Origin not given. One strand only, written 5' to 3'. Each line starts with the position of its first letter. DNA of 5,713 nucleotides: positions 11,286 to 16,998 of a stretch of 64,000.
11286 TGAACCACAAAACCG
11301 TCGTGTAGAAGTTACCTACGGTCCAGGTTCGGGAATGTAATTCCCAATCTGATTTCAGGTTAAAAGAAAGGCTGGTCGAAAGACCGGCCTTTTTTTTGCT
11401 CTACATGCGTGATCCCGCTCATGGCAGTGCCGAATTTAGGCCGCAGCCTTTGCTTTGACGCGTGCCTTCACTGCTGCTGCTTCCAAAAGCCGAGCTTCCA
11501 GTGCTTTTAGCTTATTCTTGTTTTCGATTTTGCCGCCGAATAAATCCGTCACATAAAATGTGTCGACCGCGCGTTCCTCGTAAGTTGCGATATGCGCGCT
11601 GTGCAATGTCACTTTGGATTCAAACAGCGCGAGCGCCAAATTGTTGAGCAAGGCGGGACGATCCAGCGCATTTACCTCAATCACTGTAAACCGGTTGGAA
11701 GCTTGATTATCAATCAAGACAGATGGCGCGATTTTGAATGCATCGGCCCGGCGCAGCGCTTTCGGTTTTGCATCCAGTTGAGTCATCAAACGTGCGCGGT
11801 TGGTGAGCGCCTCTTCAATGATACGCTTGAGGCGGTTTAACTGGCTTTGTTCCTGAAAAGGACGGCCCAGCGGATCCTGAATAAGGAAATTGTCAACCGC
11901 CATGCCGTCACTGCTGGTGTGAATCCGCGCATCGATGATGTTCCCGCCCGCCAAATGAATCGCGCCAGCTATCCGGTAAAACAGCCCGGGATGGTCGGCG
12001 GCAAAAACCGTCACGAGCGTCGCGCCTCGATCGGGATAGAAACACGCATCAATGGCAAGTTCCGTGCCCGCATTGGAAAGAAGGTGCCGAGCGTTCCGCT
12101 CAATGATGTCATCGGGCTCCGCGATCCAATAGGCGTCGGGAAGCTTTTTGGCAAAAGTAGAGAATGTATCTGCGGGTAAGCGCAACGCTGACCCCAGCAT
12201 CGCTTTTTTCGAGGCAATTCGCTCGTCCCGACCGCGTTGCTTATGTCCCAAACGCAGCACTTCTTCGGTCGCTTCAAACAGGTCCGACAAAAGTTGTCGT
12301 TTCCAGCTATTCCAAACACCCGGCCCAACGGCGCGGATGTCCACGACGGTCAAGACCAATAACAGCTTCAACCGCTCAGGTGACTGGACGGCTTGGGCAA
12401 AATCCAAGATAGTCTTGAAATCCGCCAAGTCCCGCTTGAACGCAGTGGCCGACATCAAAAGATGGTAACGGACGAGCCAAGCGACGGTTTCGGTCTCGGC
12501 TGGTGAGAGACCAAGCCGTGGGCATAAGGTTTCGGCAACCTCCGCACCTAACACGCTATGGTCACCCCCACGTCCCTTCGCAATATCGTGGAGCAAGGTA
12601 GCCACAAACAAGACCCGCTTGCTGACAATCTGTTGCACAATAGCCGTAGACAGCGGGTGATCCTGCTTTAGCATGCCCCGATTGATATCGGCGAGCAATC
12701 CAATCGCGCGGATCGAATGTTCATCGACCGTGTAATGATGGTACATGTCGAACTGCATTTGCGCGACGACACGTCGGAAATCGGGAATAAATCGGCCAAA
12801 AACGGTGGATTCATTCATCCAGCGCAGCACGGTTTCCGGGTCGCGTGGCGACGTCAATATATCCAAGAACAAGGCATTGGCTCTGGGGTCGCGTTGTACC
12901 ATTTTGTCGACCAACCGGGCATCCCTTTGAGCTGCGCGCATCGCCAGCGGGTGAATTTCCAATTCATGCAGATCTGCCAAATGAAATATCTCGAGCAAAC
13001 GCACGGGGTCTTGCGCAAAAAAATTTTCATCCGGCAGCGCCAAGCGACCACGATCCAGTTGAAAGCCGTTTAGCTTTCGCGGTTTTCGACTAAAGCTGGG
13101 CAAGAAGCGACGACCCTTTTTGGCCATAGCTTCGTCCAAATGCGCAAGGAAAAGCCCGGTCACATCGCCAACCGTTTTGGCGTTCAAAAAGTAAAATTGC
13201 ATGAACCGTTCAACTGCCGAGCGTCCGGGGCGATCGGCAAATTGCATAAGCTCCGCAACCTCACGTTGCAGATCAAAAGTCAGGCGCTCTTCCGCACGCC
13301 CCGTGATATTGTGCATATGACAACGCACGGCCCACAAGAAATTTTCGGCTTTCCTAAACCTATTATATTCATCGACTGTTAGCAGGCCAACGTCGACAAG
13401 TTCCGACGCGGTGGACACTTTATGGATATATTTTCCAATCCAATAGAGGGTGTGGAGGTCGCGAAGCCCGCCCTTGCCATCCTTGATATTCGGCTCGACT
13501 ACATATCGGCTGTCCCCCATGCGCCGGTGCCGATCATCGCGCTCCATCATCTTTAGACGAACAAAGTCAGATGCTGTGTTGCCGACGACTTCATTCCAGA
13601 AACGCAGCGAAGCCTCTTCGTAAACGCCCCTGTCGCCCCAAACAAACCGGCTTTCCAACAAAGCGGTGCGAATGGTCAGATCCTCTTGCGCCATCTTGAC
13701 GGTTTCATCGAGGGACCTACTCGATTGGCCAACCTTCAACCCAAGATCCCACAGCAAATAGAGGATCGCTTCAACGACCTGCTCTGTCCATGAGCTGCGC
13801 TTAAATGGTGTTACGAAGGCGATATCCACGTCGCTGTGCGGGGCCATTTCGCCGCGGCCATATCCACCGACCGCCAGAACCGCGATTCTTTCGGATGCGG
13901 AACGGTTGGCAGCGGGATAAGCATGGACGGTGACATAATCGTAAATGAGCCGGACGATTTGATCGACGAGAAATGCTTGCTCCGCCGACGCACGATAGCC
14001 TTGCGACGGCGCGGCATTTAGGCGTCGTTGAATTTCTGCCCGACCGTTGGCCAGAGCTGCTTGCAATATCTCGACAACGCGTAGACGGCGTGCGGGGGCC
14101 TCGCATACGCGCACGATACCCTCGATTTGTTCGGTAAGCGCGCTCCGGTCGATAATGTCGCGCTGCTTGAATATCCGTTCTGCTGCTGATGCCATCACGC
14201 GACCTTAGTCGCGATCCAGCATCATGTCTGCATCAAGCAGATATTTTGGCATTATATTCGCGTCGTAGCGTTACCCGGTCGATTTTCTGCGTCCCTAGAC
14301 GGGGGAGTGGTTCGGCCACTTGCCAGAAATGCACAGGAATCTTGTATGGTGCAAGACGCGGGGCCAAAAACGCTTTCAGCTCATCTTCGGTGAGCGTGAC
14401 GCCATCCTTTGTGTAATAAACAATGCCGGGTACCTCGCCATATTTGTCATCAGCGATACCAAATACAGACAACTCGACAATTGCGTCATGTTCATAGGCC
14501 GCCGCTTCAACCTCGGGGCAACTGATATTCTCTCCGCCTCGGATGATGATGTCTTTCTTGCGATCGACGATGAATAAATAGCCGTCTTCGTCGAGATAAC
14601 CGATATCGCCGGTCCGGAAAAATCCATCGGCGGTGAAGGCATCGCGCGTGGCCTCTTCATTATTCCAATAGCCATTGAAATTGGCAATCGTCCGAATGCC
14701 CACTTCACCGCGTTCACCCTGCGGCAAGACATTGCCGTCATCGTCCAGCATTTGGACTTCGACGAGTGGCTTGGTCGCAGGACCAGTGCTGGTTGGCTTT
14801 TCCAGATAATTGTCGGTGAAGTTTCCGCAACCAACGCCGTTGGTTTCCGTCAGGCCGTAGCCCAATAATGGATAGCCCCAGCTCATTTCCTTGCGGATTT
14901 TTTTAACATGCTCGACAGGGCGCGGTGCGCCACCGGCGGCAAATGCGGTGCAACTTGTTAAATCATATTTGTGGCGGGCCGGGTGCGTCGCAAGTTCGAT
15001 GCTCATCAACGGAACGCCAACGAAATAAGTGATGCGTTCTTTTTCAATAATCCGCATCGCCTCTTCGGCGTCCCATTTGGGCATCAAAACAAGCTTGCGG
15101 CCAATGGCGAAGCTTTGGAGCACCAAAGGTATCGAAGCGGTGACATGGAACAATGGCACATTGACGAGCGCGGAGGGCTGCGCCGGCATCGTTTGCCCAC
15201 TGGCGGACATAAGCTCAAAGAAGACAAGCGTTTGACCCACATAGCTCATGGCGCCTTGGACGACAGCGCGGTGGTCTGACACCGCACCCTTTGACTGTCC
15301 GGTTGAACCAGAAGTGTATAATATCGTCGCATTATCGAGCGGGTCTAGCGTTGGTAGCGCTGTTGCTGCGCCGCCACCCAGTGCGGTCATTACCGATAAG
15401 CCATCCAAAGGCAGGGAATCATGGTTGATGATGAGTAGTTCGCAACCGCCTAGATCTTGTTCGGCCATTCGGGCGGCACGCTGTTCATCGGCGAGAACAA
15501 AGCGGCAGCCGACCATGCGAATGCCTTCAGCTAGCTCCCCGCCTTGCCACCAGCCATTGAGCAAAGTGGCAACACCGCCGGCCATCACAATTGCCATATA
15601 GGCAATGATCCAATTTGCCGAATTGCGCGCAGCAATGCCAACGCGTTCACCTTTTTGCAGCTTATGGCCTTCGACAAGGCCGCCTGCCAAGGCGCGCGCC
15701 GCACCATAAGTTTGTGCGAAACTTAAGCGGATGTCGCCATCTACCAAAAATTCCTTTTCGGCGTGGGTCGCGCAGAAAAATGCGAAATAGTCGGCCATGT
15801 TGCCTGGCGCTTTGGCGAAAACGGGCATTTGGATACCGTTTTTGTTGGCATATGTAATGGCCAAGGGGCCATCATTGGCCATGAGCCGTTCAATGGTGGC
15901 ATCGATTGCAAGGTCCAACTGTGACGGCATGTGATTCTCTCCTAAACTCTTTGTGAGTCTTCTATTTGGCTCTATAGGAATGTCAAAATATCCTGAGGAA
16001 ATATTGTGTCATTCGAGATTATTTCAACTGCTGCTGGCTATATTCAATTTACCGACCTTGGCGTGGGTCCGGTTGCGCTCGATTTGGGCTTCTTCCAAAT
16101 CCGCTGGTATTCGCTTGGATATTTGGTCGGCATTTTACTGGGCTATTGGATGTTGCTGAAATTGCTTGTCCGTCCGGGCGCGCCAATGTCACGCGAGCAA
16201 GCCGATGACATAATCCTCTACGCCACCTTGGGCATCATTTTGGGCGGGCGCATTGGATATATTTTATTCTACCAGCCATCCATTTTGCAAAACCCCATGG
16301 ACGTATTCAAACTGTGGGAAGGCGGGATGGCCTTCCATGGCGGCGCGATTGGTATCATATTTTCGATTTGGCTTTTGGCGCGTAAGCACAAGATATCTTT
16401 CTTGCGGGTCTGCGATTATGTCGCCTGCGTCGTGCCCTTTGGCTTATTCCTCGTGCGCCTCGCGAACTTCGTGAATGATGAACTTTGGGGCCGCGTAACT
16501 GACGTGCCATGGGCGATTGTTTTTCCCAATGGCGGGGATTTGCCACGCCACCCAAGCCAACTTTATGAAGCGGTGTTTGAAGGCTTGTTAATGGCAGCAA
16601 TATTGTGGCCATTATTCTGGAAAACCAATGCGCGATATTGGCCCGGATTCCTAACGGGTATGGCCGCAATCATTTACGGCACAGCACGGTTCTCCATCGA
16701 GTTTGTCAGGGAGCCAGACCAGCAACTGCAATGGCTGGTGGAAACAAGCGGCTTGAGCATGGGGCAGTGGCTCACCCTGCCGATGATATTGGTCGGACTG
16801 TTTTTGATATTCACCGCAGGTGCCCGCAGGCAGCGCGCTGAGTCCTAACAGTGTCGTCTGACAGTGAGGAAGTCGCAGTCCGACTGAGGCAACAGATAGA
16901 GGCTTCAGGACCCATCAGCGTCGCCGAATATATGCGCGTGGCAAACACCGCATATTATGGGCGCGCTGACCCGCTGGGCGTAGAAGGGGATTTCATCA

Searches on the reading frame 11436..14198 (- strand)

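Call 52: search_protein_families(library=pfam, proteins=[window:11436-14198:-])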
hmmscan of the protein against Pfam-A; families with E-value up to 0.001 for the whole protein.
window:11436-14198:- (920 aa): 6 families
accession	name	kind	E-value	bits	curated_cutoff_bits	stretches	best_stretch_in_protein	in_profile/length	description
PF08335.16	GlnD_UR_UTase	-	9.6e-45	152.5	21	1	212-350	2-140/141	GlnD PII-uridylyltransferase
PF01966.28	HD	-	2.1e-11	44.6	22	1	491-593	1-93/116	HD domain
PF01842.31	ACT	-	1.4e-07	31.6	27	1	728-776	2-51/66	ACT domain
PF24931.1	ACT_ACR9_3rd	-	3.4e-06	27.5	27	0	826-914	1-90/98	ACR9-like, ACT-like domain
PF13291.12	ACT_4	-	2e-05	25.6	27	0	839-874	8-43/80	ACT domain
PF01909.29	NTP_transf_2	-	6e-05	23.8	21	1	103-156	13-69/93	Nucleotidyltransferase domain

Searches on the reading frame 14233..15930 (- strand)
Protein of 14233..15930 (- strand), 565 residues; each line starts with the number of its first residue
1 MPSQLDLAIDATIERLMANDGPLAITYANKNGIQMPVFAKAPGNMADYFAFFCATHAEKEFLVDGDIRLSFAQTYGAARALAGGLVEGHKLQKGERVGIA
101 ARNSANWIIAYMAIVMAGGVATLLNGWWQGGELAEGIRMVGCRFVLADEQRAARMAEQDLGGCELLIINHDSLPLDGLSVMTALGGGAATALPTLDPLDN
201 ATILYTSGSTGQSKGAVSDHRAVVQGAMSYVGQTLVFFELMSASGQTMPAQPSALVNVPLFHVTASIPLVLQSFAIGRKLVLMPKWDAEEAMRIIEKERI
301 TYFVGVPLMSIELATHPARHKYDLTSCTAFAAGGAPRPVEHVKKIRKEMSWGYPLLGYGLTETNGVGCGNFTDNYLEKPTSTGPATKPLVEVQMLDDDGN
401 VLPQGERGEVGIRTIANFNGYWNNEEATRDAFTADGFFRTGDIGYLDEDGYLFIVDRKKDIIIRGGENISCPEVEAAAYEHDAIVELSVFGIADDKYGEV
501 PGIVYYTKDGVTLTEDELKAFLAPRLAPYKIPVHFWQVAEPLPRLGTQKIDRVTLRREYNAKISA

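Call 52: search_protein_families(library=pfam, proteins=[window:14233-15930:-])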
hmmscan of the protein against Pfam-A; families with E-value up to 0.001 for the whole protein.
window:14233-15930:- (565 aa): 2 families
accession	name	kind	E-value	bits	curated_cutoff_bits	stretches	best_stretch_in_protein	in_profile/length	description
PF00501.34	AMP-binding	-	2.4e-64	217.9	29.9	1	53-422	5-384/384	AMP-binding enzyme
PF13193.12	AMP-binding_C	-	3.8e-10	41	24.5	1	473-547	1-74/76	AMP-binding enzyme C-terminal domain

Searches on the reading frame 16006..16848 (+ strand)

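Call 52: search_protein_families(library=pfam, proteins=[window:16006-16848:+])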
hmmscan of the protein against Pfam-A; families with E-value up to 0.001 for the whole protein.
window:16006-16848:+ (280 aa): 1 family
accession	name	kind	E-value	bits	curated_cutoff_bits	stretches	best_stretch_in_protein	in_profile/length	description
PF01790.23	LGT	-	2.2e-76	256.8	24.9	1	22-269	1-239/240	Prolipoprotein diacylglyceryl transferase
